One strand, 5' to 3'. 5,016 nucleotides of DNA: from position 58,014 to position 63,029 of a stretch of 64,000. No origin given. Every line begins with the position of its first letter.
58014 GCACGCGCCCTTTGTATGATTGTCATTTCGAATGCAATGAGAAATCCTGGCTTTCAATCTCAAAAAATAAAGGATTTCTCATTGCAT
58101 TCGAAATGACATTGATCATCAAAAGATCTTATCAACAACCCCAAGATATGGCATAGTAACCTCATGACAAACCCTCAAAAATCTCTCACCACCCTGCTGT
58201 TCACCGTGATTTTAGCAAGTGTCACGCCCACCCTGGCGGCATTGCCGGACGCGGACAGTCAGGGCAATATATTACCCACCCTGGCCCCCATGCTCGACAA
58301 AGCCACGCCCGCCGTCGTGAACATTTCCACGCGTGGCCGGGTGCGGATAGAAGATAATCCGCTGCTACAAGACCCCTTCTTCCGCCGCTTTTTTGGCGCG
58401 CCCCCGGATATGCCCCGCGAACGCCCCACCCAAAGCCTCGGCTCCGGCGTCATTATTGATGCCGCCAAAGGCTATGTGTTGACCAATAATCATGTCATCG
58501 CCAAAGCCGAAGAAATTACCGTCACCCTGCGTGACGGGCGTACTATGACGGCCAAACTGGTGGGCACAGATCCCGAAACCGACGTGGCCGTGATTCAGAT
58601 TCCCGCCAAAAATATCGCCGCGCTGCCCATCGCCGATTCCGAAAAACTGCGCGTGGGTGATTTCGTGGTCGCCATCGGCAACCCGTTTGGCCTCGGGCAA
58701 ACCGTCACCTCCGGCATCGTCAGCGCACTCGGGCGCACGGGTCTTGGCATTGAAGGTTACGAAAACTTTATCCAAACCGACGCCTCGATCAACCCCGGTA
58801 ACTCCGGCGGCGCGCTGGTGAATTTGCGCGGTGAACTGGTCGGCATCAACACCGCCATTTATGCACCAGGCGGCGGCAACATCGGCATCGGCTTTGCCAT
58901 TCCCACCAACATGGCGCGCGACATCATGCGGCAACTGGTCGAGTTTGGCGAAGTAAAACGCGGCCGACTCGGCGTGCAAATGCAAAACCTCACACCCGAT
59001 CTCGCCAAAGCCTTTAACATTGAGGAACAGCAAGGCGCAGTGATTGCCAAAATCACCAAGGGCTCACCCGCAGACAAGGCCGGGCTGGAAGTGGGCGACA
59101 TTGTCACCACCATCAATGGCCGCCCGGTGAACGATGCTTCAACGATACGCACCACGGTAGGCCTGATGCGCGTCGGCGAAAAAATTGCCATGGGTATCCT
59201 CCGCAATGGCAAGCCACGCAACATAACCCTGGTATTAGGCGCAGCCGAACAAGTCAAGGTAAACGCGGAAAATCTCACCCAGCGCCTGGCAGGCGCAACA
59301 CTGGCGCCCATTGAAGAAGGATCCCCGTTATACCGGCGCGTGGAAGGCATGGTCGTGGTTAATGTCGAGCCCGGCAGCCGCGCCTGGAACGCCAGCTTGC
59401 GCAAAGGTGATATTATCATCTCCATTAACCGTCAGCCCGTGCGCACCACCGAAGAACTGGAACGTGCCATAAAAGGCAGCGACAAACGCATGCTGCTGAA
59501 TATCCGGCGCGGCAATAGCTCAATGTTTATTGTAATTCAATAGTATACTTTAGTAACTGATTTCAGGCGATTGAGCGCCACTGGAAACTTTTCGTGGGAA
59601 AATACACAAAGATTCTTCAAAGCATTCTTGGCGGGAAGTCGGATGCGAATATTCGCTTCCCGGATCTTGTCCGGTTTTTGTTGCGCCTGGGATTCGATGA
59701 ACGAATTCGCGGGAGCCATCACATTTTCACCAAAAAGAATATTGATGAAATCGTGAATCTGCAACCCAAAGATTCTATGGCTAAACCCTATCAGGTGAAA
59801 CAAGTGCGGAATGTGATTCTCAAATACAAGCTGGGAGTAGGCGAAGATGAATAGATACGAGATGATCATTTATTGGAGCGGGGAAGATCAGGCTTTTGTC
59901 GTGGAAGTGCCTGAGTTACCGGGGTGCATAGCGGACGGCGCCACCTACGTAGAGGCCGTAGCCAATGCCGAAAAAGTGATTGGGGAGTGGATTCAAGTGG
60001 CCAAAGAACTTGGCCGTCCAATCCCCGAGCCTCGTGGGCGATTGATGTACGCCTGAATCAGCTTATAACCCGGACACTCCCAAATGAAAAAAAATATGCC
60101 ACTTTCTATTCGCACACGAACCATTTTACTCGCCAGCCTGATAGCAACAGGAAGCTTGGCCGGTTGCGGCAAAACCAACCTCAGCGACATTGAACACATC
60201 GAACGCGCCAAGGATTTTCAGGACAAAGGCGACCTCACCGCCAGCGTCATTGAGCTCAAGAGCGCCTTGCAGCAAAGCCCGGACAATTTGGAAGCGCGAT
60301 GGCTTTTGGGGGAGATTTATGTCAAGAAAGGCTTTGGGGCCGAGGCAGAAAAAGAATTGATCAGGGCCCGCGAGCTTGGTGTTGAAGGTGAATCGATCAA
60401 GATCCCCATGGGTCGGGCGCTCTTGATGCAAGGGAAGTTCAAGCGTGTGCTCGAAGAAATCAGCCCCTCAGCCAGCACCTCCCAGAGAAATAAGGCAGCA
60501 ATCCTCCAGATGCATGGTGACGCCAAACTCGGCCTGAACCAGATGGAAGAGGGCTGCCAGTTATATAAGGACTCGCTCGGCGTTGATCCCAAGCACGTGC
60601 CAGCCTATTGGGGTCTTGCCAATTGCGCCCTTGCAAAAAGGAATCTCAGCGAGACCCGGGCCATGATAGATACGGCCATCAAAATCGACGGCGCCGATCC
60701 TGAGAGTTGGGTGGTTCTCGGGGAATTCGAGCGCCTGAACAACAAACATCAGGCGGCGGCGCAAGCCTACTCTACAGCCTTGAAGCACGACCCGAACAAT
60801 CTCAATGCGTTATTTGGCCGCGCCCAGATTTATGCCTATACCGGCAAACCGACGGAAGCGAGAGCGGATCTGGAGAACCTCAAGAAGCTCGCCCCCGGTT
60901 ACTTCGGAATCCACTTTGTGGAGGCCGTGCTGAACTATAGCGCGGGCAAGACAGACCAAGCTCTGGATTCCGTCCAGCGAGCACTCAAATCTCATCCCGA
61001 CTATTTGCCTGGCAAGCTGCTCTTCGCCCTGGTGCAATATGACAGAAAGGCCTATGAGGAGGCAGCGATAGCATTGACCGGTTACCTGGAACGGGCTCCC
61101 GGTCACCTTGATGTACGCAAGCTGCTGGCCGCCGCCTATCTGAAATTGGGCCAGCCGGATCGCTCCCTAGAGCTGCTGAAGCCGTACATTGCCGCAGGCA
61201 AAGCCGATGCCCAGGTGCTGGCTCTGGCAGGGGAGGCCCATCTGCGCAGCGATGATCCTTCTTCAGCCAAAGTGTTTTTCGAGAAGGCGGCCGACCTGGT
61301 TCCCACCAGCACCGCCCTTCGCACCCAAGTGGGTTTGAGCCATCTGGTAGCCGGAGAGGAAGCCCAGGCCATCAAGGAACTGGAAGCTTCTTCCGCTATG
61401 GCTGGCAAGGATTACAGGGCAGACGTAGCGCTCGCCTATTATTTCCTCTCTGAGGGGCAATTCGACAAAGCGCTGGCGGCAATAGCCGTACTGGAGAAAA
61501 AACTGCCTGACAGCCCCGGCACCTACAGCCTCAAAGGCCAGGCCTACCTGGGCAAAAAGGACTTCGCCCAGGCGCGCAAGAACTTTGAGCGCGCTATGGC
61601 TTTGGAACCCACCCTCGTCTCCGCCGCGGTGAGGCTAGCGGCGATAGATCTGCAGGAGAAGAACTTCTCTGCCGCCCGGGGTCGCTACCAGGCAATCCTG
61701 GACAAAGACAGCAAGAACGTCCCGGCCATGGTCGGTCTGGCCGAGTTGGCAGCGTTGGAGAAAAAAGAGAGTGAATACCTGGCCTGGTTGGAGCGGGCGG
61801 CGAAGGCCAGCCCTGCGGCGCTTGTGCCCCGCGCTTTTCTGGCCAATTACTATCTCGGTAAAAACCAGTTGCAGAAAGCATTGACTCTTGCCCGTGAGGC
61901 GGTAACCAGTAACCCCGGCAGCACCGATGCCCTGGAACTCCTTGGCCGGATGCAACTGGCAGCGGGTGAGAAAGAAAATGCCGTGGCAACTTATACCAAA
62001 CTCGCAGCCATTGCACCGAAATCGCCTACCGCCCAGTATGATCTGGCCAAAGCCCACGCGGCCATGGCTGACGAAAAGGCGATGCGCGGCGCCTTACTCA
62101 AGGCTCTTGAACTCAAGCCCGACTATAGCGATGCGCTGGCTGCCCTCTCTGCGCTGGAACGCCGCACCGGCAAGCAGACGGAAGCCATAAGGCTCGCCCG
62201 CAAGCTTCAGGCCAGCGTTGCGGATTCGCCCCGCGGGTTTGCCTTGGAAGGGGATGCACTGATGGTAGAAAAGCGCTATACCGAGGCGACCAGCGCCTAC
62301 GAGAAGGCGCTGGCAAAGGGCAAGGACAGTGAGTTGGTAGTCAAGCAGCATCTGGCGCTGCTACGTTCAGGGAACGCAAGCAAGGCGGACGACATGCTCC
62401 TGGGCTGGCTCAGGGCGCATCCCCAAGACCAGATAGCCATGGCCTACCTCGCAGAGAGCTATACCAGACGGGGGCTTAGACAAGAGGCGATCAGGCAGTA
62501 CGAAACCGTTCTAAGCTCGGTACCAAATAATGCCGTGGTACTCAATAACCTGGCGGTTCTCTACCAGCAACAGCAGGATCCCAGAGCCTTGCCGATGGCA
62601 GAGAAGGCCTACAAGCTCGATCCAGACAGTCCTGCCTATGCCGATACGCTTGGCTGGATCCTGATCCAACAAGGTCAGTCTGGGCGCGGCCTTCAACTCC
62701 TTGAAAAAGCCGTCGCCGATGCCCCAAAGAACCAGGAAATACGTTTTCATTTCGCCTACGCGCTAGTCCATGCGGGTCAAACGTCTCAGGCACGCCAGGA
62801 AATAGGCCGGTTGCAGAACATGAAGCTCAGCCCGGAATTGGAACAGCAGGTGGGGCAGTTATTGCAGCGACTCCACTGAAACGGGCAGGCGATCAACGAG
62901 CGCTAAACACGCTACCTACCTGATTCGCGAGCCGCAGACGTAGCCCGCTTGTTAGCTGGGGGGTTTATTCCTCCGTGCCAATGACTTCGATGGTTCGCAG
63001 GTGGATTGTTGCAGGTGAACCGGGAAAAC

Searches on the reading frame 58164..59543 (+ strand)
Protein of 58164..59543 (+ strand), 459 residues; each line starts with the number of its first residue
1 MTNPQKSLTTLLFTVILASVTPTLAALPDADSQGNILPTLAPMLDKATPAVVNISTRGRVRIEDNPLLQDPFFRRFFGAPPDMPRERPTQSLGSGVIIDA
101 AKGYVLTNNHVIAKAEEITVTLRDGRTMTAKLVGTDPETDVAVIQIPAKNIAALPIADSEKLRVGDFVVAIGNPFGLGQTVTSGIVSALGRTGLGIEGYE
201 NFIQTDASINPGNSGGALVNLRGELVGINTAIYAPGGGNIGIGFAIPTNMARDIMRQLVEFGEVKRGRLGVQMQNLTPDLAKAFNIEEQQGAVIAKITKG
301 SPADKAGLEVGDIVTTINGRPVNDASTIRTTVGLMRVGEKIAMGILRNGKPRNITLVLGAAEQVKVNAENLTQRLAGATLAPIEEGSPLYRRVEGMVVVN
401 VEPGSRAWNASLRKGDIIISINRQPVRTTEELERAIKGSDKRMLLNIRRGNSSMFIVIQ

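Call 64: search_protein_families(library=pfam, max_evalue=1e-10, proteins=[window:58164-59543:+])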
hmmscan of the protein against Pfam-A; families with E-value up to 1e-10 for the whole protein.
window:58164-59543:+ (459 aa): 5 families
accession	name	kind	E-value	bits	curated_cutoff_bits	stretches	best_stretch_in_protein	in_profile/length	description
PF13365.12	Trypsin_2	-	2.8e-36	125.8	27.6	1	93-228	1-144/144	Trypsin-like peptidase domain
PF13180.12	PDZ_2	-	1.5e-26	93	27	1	267-356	1-78/80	PDZ domain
PF17820.7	PDZ_6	-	2.2e-24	85.4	27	0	397-449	1-54/54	PDZ domain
PF00595.29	PDZ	-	1.7e-22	80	23.2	1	263-345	7-80/81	PDZ domain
PF00089.32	Trypsin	-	2.5e-21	76.9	20.6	1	92-254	26-219/220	Trypsin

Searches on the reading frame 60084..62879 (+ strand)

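Call 64: search_protein_families(library=pfam, max_evalue=1e-10, proteins=[window:60084-62879:+])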
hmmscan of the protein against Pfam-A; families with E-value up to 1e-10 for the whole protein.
window:60084-62879:+ (931 aa): 19 families
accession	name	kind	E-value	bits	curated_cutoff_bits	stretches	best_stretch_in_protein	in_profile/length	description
PF14559.12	TPR_19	-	3.2e-63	210.4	25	0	860-912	1-53/68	Tetratricopeptide repeat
PF13432.12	TPR_16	-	4.9e-49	164.7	32.7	0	586-648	3-65/65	Tetratricopeptide repeat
PF13428.12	TPR_14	-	1.6e-42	140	23.5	0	206-249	1-44/44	Tetratricopeptide repeat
PF07719.23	TPR_2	-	6.1e-40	132.5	27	0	481-510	4-33/34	Tetratricopeptide repeat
PF23914.1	TPR_CcmH_CycH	-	3.2e-37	128.3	42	0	715-816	49-154/158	Cytochrome c-type biogenesis protein H TPR domain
PF13431.12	TPR_17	-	9.2e-37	122.7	24.4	0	228-261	1-34/34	Tetratricopeptide repeat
PF12895.13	ANAPC3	-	2.3e-28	98.7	27.2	0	829-909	2-81/82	Anaphase-promoting complex, cyclosome, subunit 3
PF00515.34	TPR_1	-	4.6e-25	86.8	27.8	0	480-510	3-33/34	Tetratricopeptide repeat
PF13414.12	TPR_11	-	3.7e-24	84.6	26.8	0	47-83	6-42/42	TPR repeat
PF13181.12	TPR_8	-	9.8e-24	81.9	25.7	0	480-510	3-33/34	Tetratricopeptide repeat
PF13424.12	TPR_12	-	1.5e-21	76.8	30.1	0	784-846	2-75/77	Tetratricopeptide repeat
PF13371.12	TPR_9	-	1.5e-18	67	35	0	455-514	6-65/73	Tetratricopeptide repeat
PF13429.12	TPR_15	-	4.8e-17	62.7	26.2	0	280-395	152-267/280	Tetratricopeptide repeat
PF25062.1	ARM_TT21_N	-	7.3e-16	59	40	0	174-277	102-205/222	Tetratricopeptide repeat protein 21 N-terminal ARM repeat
PF24575.1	TPR_Slam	-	6.6e-14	52.6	35.2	0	276-328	49-101/104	Surface lipoprotein assembly modifier, N-terminal TPR repeats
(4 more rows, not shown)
